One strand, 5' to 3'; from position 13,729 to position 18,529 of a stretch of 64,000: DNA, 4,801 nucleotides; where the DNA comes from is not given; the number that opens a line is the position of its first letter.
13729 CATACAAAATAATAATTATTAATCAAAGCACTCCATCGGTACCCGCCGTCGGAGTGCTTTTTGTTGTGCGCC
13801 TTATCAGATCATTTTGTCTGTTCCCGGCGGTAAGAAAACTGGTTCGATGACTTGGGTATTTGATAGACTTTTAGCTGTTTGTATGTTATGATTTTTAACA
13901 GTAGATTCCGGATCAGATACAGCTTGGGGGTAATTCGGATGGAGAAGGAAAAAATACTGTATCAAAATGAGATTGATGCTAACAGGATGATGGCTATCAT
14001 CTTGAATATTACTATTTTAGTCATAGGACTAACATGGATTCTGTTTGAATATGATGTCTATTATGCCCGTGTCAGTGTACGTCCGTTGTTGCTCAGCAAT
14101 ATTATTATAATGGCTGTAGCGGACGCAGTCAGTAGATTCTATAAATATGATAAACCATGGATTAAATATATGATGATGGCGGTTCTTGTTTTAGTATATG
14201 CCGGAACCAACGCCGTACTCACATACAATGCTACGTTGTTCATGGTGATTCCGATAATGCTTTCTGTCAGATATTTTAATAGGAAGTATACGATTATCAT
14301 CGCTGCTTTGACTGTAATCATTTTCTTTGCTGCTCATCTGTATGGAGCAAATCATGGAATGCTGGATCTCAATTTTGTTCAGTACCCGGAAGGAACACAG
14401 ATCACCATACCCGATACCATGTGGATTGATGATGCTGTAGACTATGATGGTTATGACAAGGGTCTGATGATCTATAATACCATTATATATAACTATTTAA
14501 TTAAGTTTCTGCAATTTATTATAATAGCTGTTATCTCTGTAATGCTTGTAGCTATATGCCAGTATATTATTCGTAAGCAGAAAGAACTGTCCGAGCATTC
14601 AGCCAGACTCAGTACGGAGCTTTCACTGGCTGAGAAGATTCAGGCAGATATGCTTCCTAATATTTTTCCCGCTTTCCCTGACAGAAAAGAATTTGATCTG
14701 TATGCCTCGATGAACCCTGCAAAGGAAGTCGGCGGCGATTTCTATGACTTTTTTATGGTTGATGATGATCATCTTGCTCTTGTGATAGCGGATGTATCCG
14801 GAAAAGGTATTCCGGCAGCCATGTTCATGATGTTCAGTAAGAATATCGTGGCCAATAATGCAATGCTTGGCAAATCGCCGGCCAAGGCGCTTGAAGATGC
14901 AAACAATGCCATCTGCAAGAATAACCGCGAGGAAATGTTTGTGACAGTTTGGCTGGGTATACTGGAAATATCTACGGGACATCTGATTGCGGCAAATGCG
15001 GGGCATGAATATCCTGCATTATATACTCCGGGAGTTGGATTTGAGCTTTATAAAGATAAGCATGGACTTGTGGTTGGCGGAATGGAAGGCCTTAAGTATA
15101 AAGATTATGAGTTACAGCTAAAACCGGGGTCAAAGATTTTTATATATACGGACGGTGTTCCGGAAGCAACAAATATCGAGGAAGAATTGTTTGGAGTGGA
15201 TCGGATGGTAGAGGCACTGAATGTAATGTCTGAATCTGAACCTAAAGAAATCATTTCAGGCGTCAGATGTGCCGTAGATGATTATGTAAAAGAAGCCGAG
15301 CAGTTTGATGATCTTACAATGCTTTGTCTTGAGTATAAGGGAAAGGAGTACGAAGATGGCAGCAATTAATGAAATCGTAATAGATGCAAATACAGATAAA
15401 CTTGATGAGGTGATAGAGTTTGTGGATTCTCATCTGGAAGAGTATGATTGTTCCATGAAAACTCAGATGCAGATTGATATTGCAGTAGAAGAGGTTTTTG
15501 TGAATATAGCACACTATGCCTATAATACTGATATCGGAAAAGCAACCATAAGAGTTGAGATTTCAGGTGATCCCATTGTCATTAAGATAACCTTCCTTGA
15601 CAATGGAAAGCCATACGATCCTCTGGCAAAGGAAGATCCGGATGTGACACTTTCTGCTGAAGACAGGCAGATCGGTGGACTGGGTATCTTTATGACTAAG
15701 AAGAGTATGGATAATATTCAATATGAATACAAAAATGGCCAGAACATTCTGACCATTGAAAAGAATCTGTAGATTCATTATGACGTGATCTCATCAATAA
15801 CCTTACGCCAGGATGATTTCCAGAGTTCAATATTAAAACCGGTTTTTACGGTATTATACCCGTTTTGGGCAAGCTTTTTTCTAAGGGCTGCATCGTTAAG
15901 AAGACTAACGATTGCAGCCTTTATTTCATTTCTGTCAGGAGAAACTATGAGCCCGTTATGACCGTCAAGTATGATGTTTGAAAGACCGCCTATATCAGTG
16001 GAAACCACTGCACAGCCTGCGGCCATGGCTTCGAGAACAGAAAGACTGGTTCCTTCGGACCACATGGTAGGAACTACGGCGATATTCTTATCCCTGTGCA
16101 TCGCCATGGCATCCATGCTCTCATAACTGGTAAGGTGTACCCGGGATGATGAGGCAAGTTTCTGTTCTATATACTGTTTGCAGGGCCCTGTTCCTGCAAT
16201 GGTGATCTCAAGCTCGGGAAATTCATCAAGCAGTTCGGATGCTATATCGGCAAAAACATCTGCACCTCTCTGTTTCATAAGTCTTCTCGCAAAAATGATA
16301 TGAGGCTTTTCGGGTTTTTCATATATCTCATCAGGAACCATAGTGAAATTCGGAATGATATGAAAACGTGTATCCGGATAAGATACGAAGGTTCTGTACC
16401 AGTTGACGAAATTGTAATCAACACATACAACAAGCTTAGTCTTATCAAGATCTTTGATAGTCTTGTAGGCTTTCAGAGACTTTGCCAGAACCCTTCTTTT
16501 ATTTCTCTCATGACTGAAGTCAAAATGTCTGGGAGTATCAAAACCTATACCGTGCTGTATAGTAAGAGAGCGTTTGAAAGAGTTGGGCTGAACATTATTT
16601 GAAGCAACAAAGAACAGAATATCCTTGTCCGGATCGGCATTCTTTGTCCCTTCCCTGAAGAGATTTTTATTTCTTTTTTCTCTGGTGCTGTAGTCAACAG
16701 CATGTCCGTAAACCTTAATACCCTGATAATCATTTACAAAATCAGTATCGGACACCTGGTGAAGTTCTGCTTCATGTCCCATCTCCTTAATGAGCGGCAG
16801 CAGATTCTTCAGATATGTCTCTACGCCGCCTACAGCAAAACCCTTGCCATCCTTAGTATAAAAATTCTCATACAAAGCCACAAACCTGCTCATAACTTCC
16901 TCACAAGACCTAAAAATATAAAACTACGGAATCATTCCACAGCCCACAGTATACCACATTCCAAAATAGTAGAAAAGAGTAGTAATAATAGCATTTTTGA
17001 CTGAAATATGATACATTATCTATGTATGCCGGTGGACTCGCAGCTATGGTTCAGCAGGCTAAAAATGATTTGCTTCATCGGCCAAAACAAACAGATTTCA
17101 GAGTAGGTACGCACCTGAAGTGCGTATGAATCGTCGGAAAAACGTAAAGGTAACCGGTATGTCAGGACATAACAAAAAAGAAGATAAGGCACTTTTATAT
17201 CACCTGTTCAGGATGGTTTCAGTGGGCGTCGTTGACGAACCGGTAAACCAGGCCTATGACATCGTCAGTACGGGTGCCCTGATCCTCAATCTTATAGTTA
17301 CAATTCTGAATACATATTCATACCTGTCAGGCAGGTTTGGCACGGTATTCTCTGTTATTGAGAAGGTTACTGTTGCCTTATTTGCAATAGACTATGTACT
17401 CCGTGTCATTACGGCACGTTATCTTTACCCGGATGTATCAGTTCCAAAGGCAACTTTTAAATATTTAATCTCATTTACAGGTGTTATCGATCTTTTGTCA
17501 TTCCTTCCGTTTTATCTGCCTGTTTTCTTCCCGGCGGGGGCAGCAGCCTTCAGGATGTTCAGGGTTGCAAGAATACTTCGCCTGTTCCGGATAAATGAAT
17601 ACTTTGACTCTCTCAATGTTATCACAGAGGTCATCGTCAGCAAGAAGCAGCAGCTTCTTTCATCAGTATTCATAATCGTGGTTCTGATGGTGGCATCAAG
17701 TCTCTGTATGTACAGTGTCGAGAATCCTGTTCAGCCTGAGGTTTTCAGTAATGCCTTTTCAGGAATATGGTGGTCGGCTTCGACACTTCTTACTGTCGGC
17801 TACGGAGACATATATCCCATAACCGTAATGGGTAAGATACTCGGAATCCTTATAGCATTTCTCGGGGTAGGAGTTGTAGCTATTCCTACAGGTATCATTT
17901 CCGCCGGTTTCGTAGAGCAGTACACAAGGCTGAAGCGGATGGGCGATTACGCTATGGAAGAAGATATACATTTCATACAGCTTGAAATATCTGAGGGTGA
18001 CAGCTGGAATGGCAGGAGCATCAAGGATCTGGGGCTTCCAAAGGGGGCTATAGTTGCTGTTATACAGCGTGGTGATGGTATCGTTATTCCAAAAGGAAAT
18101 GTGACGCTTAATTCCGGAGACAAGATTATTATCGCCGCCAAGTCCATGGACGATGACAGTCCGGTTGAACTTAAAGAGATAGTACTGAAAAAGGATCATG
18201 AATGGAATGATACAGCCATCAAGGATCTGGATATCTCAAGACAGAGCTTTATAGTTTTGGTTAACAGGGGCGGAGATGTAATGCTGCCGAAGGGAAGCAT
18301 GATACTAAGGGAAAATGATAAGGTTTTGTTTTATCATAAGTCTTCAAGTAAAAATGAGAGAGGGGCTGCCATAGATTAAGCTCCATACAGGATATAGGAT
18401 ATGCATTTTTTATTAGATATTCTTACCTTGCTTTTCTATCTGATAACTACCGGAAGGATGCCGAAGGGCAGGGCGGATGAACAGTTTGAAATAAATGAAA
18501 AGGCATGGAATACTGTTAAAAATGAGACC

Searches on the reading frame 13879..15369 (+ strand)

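Call 75: search_protein_families(library=pfam, proteins=[window:13879-15369:+], max_evalue=0.00001)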
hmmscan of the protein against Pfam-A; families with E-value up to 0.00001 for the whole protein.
window:13879-15369:+ (496 aa): 1 family
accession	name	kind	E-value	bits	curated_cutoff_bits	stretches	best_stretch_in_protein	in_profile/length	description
PF07228.17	SpoIIE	-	1e-47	163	25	1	295-486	1-191/192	Stage II sporulation protein E (SpoIIE)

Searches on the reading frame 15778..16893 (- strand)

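Call 75: search_protein_families(library=pfam, proteins=[window:15778-16893:-], max_evalue=0.00001)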
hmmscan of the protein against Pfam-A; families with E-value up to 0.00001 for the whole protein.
window:15778-16893:- (371 aa): 3 families
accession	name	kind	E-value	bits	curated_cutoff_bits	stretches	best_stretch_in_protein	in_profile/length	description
PF00534.26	Glycos_transf_1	-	2.1e-26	92.9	26.4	1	193-347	12-171/172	Glycosyl transferases group 1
PF13692.12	Glyco_trans_1_4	-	1.2e-25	90.8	27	1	197-334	2-142/142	Glycosyl transferases group 1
PF13524.12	Glyco_trans_1_2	-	1.3e-06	28.9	25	1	223-354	10-134/144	Glycosyl transferase-like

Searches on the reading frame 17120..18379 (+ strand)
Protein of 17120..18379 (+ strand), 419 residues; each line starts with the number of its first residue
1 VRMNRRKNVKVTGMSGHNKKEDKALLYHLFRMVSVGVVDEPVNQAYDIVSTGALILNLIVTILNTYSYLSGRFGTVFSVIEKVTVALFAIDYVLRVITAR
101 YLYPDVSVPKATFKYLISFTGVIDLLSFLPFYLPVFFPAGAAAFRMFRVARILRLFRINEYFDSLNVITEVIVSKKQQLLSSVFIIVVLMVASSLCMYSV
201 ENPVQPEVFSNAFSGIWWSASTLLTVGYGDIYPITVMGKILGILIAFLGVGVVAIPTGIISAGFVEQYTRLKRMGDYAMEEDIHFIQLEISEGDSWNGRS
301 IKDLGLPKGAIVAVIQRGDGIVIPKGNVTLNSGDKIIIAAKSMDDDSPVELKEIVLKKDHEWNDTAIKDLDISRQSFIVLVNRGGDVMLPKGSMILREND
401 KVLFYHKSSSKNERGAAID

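Call 75: search_protein_families(library=pfam, proteins=[window:17120-18379:+], max_evalue=0.00001)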
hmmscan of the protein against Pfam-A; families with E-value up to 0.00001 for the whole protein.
window:17120-18379:+ (419 aa): 3 families
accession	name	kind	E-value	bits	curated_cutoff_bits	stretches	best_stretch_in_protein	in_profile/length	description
PF00520.37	Ion_trans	-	1.2e-27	97.1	25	1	44-270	2-239/241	Ion transport protein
PF02080.26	TrkA_C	-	7.9e-22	77.4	27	2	287-342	3-60/71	TrkA-C domain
PF07885.22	Ion_trans_2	-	1.5e-14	54.1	22.5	1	185-260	1-73/79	Ion channel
